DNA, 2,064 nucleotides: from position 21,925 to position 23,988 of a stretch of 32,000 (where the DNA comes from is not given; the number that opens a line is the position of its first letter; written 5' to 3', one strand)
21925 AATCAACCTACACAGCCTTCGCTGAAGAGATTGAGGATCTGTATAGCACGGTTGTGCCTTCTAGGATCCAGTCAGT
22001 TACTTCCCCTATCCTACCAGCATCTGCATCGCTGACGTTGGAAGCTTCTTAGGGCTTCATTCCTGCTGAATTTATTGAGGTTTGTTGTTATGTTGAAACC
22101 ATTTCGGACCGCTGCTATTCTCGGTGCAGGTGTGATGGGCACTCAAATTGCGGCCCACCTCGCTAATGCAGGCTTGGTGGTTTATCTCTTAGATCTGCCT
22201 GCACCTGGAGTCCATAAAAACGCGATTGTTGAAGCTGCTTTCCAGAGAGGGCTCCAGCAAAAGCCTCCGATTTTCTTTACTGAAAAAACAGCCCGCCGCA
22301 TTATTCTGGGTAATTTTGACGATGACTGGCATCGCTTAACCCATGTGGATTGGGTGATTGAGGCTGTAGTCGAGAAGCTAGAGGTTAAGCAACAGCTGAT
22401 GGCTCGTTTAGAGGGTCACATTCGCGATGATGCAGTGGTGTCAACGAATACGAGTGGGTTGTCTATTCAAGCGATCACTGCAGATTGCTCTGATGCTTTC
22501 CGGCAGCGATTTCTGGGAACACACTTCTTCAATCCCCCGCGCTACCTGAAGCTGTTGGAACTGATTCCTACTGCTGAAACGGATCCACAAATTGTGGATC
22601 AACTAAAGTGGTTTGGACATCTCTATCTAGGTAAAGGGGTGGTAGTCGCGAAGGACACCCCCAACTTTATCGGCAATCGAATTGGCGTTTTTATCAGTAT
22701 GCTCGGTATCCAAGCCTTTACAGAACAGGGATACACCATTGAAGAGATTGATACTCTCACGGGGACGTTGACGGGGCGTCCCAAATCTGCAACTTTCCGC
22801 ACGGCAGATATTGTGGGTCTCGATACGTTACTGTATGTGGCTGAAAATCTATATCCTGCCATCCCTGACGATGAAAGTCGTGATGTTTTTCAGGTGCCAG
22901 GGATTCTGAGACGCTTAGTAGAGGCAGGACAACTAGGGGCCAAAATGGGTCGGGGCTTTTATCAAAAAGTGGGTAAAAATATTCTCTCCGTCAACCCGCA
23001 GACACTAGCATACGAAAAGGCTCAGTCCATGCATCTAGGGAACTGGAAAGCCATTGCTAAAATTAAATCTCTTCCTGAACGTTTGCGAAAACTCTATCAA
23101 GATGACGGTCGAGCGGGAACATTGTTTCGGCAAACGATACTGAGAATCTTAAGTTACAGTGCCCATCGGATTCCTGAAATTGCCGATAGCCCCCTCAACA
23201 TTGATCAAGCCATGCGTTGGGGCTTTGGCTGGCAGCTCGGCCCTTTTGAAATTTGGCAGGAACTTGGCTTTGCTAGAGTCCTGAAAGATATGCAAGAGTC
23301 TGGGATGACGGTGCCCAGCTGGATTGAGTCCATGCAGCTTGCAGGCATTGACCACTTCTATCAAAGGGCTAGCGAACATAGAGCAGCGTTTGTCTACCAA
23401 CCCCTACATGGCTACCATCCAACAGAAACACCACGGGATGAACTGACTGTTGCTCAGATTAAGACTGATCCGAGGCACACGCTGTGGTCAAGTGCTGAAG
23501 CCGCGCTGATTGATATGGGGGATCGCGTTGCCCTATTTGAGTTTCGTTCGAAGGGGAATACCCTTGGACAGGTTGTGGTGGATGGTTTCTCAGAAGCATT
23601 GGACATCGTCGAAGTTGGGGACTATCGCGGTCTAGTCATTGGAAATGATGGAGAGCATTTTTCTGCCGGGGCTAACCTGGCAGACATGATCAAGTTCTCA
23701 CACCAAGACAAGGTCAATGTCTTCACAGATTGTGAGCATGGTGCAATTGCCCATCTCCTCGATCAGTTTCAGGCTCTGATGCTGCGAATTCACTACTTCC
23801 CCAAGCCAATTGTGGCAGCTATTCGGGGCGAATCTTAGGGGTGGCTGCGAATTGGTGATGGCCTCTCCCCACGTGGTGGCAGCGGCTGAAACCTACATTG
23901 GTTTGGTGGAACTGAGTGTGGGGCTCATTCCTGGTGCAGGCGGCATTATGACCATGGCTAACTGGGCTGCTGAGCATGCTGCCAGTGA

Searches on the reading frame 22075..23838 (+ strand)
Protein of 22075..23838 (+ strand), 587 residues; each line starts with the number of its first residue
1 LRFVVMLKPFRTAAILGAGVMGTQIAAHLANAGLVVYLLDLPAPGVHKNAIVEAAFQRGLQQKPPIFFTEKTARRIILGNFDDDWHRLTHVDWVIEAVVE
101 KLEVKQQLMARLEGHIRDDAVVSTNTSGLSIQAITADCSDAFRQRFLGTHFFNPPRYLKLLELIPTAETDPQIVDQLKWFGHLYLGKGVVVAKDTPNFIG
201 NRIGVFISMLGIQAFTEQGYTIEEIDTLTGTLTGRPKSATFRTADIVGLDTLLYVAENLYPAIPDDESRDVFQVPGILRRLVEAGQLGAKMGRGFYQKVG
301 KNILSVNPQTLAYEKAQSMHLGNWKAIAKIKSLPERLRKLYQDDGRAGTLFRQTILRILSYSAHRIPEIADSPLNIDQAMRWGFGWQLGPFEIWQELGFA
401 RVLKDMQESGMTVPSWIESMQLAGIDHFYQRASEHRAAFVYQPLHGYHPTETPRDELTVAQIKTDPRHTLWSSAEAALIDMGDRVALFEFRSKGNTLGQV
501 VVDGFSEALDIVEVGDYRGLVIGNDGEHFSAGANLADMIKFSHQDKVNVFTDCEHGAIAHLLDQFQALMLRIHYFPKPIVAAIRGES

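Call 73: search_protein_families(library=pfam, proteins=[window:22075-23838:+], max_evalue=0.00001)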
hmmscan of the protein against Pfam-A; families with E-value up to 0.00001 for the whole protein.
window:22075-23838:+ (587 aa): 2 families
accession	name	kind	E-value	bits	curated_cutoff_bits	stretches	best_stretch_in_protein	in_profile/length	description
PF02737.24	3HCDH_N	-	1.3e-43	149.4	22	1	13-195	2-180/180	3-hydroxyacyl-CoA dehydrogenase, NAD binding domain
PF00725.27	3HCDH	-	3.6e-20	72.7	22.1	1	198-297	2-96/97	3-hydroxyacyl-CoA dehydrogenase, C-terminal domain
